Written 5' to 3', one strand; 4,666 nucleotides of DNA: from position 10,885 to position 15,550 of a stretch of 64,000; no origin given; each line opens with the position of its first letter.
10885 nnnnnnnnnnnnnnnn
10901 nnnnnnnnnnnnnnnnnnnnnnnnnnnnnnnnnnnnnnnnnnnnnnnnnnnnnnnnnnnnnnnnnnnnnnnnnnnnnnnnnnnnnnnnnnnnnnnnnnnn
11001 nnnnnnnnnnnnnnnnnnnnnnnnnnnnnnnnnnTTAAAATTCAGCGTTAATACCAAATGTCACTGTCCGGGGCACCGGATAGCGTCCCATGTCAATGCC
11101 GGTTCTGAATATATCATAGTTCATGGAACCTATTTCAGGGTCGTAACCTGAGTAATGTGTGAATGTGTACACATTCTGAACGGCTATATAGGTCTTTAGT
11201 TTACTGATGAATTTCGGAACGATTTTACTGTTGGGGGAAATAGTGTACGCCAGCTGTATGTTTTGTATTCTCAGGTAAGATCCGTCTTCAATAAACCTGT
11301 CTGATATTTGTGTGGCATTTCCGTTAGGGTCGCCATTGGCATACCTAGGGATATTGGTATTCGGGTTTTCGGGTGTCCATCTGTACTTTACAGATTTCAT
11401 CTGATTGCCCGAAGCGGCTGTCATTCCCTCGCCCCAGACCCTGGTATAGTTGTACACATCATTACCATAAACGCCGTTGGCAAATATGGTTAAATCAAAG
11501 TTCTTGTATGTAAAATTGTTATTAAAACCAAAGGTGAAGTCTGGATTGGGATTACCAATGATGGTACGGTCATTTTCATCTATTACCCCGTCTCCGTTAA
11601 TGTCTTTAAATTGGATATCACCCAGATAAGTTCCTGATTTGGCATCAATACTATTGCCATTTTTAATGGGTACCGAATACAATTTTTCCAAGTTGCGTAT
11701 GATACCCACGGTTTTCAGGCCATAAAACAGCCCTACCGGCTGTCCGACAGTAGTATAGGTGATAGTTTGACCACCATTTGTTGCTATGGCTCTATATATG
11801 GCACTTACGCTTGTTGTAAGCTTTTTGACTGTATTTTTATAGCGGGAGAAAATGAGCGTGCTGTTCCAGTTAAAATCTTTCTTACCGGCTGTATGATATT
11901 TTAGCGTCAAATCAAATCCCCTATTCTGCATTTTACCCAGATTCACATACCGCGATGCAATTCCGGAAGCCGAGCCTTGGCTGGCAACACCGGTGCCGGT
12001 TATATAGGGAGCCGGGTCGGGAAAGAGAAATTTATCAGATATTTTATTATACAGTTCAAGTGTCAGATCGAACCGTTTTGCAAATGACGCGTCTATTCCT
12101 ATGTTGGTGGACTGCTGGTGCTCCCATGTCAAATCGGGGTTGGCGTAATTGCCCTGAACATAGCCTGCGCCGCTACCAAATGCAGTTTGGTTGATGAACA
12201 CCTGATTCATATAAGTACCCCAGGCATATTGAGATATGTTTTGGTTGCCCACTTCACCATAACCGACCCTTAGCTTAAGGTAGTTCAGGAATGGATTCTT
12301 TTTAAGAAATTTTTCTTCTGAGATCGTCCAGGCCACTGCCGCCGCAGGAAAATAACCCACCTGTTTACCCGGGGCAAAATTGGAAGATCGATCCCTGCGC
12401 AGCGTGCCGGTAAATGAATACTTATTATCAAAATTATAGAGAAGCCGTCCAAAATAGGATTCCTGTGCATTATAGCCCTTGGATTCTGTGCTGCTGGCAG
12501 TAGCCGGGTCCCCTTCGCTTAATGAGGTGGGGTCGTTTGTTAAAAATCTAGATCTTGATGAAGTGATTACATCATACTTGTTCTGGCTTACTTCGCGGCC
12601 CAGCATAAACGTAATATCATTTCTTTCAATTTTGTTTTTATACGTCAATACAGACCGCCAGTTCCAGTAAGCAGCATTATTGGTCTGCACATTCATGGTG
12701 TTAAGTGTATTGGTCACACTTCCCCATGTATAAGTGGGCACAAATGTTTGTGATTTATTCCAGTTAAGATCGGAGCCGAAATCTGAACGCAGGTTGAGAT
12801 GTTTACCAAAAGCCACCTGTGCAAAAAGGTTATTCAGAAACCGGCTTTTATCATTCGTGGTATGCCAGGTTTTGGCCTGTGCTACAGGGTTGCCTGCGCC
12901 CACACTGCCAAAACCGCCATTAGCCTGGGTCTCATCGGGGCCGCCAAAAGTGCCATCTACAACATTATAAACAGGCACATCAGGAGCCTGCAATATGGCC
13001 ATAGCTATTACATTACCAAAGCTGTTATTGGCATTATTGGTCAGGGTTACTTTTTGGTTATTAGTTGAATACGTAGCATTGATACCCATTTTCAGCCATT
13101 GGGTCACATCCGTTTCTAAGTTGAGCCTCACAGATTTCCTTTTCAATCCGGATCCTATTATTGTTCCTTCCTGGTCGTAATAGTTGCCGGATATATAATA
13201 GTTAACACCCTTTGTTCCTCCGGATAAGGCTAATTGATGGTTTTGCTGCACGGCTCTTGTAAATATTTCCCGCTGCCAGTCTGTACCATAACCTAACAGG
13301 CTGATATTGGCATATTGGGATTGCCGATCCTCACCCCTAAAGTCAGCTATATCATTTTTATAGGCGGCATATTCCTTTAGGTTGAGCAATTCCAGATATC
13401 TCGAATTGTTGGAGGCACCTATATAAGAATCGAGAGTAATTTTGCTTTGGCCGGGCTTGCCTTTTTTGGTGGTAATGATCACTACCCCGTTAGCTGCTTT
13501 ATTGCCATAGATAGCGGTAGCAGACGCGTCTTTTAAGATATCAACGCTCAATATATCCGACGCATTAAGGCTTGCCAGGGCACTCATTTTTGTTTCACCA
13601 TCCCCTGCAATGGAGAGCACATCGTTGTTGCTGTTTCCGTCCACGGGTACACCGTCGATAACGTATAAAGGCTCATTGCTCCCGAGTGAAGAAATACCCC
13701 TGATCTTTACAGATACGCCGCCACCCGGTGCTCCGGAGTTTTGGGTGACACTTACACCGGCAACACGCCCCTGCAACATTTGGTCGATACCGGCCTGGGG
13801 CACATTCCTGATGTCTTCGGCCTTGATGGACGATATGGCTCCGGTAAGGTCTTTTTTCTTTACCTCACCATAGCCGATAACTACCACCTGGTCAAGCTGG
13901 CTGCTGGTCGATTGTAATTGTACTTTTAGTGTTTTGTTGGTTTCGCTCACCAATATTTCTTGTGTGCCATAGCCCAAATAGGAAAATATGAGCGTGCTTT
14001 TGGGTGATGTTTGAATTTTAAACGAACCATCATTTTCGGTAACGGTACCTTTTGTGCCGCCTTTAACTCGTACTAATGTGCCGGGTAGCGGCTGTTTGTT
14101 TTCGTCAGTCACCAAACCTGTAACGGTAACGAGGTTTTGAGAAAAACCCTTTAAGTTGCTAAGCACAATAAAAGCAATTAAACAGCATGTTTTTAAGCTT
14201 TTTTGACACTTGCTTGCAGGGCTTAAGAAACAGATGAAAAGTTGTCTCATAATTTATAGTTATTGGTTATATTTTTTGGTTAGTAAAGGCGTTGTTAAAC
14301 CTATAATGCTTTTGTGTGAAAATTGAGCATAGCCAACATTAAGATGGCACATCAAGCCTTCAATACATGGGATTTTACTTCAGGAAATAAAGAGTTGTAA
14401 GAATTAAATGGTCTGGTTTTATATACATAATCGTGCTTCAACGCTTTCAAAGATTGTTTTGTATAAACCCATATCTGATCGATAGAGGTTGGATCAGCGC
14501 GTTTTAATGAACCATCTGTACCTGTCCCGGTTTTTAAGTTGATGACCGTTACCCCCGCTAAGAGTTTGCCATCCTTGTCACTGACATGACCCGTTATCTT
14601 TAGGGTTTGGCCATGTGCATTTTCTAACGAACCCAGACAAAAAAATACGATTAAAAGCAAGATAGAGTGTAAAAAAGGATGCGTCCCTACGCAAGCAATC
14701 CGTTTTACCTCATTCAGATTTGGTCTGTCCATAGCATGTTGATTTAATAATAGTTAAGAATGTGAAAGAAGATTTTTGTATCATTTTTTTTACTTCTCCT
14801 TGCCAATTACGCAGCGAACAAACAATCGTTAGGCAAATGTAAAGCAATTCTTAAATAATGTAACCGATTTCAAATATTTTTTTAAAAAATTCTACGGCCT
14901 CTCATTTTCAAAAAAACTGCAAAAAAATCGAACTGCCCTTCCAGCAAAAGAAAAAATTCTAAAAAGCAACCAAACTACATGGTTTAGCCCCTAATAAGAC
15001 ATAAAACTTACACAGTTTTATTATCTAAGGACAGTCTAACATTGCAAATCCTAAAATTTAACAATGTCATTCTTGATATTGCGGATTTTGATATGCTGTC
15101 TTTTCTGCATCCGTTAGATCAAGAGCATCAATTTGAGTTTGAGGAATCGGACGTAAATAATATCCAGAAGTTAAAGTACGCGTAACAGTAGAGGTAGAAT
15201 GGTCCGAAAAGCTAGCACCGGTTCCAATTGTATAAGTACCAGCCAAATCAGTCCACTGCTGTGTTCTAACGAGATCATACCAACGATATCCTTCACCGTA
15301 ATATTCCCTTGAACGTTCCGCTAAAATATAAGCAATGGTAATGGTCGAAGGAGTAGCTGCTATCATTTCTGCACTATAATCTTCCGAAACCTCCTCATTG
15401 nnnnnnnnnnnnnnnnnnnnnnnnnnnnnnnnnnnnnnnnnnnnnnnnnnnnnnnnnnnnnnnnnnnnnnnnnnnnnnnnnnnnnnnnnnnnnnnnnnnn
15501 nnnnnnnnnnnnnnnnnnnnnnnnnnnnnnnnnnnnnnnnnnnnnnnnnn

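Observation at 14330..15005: Duplicated promoter plus internally deleted susC remnant between the two SusC/D pairs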

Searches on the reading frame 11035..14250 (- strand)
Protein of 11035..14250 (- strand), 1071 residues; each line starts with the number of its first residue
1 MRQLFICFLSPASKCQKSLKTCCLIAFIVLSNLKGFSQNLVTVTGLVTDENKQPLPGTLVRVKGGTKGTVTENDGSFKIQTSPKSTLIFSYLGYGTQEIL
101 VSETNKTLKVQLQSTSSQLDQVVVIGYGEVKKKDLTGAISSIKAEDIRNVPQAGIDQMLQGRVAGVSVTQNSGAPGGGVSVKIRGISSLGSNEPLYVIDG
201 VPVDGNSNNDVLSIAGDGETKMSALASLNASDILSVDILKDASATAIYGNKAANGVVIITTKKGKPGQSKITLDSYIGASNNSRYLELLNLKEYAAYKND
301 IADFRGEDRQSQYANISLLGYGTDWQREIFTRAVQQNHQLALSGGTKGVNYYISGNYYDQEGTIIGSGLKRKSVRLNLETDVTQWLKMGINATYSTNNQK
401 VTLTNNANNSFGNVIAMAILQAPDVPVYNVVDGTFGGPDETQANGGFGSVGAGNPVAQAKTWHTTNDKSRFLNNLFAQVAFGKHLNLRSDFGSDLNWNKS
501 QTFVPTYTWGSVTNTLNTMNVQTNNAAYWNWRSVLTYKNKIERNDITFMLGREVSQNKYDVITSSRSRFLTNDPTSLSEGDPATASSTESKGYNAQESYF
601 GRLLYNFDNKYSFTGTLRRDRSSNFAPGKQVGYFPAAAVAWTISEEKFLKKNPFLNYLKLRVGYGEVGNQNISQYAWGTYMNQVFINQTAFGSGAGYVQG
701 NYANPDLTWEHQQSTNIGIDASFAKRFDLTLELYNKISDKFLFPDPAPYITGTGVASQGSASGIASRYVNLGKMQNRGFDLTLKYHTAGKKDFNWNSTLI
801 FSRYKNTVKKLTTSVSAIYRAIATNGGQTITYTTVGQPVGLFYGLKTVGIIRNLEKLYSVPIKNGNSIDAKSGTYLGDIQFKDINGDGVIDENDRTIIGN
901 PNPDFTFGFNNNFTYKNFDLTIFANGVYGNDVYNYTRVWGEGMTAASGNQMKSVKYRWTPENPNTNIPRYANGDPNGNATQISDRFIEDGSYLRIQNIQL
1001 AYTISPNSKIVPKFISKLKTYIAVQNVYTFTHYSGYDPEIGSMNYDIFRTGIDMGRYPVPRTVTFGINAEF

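Call 5: search_protein_families(library=pfam, proteins=[window:11035-14250:-])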
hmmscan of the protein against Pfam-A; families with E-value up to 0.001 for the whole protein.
window:11035-14250:- (1071 aa): 4 families
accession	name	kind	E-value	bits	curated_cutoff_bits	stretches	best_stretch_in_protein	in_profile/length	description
PF07715.20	Plug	-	9.2e-20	71.6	23.9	1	131-256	1-107/107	TonB-dependent Receptor Plug Domain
PF13715.12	CarbopepD_reg_2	-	4.2e-17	62.4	32.2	1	43-124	1-88/88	CarboxypepD_reg-like domain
PF13620.12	CarboxypepD_reg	-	2.4e-09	37.8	32.3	1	42-112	1-81/82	Carboxypeptidase regulatory-like domain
PF15976.11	CooC_C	-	0.00082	19.8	29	0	38-86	14-60/93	CS1-pili formation C-terminal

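Call 39: find_homologous_proteins(query=window:11035-14250:-, max_evalue=1e-100)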
Query window:11035-14250:- (1071 aa): 5751 proteins with E <= 1e-100 among 8000 candidates; the best 120 are listed.
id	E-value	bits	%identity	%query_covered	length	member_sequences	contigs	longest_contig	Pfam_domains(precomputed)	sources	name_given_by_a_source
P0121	0.0e+0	2130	88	99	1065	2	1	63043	PF13715.13,PF07715.21,PF13620.13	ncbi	ncbi:MAG: TonB-dependent receptor [Niabella sp.]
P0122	0.0e+0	1446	61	100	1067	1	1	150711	PF13715.13,PF07715.21,PF13620.13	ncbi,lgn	-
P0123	0.0e+0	1396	59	100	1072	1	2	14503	PF13715.13,PF07715.21,PF13620.13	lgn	-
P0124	0.0e+0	1366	59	96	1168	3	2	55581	PF13715.13,PF07715.21,PF07660.20,PF13620.13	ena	-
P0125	0.0e+0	1352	58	96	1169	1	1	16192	PF13715.13,PF07715.21,PF07660.20,PF13620.13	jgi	jgi:TonB-linked SusC/RagA family outer membrane protein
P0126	0.0e+0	1349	58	96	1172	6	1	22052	PF13715.13,PF07715.21,PF07660.20,PF13620.13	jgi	jgi:TonB-linked SusC/RagA family outer membrane protein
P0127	0.0e+0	1344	58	96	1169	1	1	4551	PF13715.13,PF07715.21,PF07660.20,PF13620.13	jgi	jgi:TonB-linked SusC/RagA family outer membrane protein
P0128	0.0e+0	1338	58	96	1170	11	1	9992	PF13715.13,PF07715.21,PF13620.13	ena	-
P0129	0.0e+0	1337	58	96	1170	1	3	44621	PF13715.13,PF07715.21,PF07660.20,PF13620.13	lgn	-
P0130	0.0e+0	1337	58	96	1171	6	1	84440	PF13715.13,PF07715.21,PF07660.20,PF13620.13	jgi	jgi:TonB-dependent starch-binding outer membrane protein SusC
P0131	0.0e+0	1337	58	96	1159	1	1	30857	PF13715.13,PF07715.21,PF07660.20,PF13620.13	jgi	jgi:TonB-linked SusC/RagA family outer membrane protein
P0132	0.0e+0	1334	58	96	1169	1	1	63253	PF13715.13,PF07715.21,PF07660.20,PF13620.13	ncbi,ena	-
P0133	0.0e+0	1332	57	96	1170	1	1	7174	PF13715.13,PF07715.21,PF07660.20,PF13620.13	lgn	-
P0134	0.0e+0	1332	57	96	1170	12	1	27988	PF13715.13,PF07715.21,PF07660.20,PF13620.13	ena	-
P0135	0.0e+0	1325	58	96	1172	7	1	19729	PF13715.13,PF07715.21,PF07660.20,PF13620.13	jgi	jgi:TonB-dependent starch-binding outer membrane protein SusC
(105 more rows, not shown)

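Call 40: find_encoding_contigs(protein=P0121, flank=10000, max_places=2)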
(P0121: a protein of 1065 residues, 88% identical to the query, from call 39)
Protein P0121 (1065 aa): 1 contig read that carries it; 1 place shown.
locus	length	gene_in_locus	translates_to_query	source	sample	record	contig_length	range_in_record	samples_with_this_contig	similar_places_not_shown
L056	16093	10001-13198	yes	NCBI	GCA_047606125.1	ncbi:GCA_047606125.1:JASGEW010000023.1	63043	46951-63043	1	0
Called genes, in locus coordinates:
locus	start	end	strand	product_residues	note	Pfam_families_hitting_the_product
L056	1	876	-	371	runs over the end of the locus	PF00331:Glyco_hydro_10, PF00150:Cellulase (weak)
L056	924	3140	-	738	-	PF03648:Glyco_hydro_67N, PF07488:Glyco_hydro_67M, PF07477:Glyco_hydro_67C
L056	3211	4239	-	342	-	PF00356:LacI, PF04760:IF2_N (faint), PF00532:Peripla_BP_1, PF13407:Peripla_BP_4, PF13377:Peripla_BP_3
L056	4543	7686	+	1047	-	PF13620:CarboxypepD_reg, PF13715:CarbopepD_reg_2, PF07715:Plug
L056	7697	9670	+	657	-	PF14322:SusD-like_3, PF07980:SusD_RagB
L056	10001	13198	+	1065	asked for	PF13620:CarboxypepD_reg, PF13715:CarbopepD_reg_2, PF07715:Plug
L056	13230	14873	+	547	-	PF14322:SusD-like_3, PF07980:SusD_RagB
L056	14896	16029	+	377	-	PF01833:TIG, PF18329:SGBP_B_XBD (weak)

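Call 58: find_encoding_contigs(protein=P0122, flank=10000, max_places=2)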
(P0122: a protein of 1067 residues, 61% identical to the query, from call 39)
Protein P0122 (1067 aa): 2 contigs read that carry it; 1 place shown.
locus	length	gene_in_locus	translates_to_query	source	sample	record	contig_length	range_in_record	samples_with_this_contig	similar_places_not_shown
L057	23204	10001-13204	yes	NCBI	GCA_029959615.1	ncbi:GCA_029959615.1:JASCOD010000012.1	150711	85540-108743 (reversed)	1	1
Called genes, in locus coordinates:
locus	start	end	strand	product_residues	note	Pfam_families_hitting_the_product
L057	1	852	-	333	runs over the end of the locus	PF04773:FecR, PF16344:FecR_C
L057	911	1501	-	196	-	PF04542:Sigma70_r2 (weak), PF04545:Sigma70_r4 (weak), PF08281:Sigma70_r4_2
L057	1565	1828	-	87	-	-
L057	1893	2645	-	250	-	-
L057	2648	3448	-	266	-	-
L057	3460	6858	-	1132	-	PF13620:CarboxypepD_reg, PF13715:CarbopepD_reg_2, PF07715:Plug (weak)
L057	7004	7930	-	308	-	PF04773:FecR, PF16344:FecR_C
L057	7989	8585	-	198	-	PF07638:Sigma70_ECF (weak), PF04542:Sigma70_r2, PF08281:Sigma70_r4_2, PF04545:Sigma70_r4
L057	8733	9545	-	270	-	PF00106:adh_short, PF08659:KR, PF13561:adh_short_C2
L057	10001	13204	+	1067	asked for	PF13620:CarboxypepD_reg, PF13715:CarbopepD_reg_2, PF07715:Plug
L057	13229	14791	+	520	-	PF14322:SusD-like_3, PF07980:SusD_RagB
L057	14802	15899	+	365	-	PF18329:SGBP_B_XBD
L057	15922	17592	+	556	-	PF00331:Glyco_hydro_10, PF02018:CBM_4_9, PF00331:Glyco_hydro_10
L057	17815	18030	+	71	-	-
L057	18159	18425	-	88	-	-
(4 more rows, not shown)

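Call 59: find_encoding_contigs(protein=P0123, flank=10000, max_places=2)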
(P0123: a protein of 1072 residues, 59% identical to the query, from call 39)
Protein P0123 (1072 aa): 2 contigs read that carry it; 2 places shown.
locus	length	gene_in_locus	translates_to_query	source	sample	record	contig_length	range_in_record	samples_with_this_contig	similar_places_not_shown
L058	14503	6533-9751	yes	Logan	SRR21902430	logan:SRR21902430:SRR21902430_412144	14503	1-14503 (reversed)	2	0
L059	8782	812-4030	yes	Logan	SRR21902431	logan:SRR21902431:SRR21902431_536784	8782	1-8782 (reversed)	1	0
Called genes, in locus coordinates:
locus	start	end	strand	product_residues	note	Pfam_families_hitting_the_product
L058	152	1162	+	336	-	PF00356:LacI, PF00532:Peripla_BP_1, PF13407:Peripla_BP_4, PF13377:Peripla_BP_3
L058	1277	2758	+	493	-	PF00370:FGGY_N, PF02782:FGGY_C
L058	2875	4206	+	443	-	PF01261:AP_endonuc_2 (faint), PF27526:XylA2_C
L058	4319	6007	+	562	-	PF00474:SSF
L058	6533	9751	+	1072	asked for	PF13620:CarboxypepD_reg, PF13715:CarbopepD_reg_2, PF07715:Plug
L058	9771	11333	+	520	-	PF14322:SusD-like_3, PF07980:SusD_RagB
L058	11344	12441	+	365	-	PF18329:SGBP_B_XBD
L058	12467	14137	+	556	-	PF00331:Glyco_hydro_10, PF02018:CBM_4_9, PF00331:Glyco_hydro_10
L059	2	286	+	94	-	?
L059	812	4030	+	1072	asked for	PF13620:CarboxypepD_reg, PF13715:CarbopepD_reg_2, PF07715:Plug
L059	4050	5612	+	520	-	PF14322:SusD-like_3, PF07980:SusD_RagB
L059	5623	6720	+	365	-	PF18329:SGBP_B_XBD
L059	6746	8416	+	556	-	PF00331:Glyco_hydro_10, PF02018:CBM_4_9, PF00331:Glyco_hydro_10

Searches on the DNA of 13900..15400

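Call 63: search_rna_families(source=window, start=13900, end=15400, threshold=evalue, max_evalue=1)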
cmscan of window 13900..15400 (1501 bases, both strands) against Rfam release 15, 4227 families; matches with E-value up to 1: 0.
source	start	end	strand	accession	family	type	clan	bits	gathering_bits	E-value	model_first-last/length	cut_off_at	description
